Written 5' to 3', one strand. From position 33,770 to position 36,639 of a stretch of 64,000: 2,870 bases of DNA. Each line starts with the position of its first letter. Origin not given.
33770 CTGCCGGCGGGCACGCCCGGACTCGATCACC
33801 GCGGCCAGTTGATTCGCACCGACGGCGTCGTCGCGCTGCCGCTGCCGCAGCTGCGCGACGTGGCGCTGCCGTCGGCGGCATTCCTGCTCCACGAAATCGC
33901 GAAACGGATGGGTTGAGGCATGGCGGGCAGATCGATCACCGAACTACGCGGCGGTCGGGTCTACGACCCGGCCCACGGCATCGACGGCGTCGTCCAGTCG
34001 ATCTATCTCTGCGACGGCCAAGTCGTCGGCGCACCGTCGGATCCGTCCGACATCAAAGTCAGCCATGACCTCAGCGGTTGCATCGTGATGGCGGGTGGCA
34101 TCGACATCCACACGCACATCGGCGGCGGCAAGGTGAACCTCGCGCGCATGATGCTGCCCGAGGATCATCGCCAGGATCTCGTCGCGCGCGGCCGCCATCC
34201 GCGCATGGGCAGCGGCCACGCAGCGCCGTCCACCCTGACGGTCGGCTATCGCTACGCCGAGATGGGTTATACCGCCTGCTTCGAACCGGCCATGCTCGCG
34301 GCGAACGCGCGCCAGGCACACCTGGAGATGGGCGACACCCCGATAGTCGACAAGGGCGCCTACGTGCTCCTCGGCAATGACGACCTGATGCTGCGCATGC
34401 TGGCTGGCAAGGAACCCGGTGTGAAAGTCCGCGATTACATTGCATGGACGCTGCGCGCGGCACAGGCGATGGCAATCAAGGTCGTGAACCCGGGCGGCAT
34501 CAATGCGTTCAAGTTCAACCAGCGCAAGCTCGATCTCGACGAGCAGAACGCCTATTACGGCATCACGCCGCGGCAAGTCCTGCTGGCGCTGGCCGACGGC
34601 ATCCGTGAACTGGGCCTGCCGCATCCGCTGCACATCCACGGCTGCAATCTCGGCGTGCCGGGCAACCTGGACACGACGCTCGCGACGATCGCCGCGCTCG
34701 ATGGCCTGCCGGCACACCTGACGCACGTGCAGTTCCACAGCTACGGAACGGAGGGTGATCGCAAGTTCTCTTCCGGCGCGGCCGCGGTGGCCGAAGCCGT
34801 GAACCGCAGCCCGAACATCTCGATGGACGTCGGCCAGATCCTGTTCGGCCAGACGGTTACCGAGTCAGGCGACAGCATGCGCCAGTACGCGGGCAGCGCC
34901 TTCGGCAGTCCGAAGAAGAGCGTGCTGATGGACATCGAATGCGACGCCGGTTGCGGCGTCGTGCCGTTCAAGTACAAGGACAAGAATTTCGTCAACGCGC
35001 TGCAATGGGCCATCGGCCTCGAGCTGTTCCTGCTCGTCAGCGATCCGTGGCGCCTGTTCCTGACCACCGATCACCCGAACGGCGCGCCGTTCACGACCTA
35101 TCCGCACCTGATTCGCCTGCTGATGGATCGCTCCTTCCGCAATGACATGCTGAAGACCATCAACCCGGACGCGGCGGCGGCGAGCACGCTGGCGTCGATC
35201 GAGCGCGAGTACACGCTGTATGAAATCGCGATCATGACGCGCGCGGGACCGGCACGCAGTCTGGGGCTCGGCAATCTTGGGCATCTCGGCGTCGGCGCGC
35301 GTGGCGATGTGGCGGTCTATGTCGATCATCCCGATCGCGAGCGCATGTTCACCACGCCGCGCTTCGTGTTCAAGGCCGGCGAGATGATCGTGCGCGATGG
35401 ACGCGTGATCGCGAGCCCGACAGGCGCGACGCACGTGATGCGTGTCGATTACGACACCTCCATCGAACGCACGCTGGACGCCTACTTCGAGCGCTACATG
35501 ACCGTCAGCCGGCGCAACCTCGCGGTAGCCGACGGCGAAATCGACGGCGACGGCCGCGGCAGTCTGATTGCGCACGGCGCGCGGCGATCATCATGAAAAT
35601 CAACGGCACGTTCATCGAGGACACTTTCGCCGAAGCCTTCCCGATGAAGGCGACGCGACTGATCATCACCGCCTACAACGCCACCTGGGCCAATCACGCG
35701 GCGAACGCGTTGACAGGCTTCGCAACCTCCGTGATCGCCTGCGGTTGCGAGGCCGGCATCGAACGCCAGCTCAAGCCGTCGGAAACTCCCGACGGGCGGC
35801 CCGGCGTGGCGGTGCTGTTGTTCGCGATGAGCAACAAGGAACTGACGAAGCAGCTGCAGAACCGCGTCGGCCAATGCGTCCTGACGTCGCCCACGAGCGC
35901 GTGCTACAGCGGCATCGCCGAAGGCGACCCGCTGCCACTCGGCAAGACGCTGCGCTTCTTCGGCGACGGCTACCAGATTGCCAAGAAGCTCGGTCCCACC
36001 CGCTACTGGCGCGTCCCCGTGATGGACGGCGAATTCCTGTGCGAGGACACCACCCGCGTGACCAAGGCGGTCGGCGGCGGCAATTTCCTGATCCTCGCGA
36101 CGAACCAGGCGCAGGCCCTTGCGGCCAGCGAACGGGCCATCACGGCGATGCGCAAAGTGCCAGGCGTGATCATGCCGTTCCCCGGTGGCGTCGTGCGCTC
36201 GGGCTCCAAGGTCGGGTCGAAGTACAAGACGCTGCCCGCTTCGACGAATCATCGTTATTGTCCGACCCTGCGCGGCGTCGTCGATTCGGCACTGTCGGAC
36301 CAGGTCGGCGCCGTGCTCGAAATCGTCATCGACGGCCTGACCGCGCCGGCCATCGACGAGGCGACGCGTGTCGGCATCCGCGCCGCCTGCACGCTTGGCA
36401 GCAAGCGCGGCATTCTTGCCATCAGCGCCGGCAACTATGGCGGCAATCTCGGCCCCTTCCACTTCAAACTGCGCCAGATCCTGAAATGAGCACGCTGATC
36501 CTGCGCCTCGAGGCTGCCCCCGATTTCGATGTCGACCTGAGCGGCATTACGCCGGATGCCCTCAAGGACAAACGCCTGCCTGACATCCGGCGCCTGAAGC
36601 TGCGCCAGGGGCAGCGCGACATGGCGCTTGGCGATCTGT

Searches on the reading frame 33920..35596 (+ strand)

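Call 22: search_protein_families(library=pfam, proteins=[window:33920-35596:+], max_evalue=0.00001)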
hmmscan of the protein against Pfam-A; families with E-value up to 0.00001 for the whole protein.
window:33920-35596:+ (558 aa): 1 family
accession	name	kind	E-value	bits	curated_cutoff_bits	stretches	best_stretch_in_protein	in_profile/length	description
PF07969.17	Amidohydro_3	-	3.4e-48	165.7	29.7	1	50-473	4-446/472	Amidohydrolase family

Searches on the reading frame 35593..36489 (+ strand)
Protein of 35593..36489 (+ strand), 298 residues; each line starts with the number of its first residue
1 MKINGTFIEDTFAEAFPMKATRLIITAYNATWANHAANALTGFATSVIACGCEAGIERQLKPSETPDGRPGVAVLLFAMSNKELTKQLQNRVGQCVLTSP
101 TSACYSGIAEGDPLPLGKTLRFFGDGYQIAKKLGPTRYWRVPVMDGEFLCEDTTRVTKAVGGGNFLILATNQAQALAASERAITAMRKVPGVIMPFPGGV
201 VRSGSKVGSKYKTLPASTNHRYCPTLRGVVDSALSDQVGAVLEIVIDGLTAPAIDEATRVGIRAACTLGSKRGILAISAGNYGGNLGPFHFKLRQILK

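Call 22: search_protein_families(library=pfam, proteins=[window:35593-36489:+], max_evalue=0.00001)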
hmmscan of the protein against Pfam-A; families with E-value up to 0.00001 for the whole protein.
window:35593-36489:+ (298 aa): 2 families
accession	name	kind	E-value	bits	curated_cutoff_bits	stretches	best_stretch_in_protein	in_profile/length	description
PF02741.20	FTR_C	-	3.6e-63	212.5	25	1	146-296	1-149/149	FTR, proximal lobe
PF01913.23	FTR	-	7.3e-62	208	27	1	1-143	1-142/142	Formylmethanofuran-tetrahydromethanopterin formyltransferase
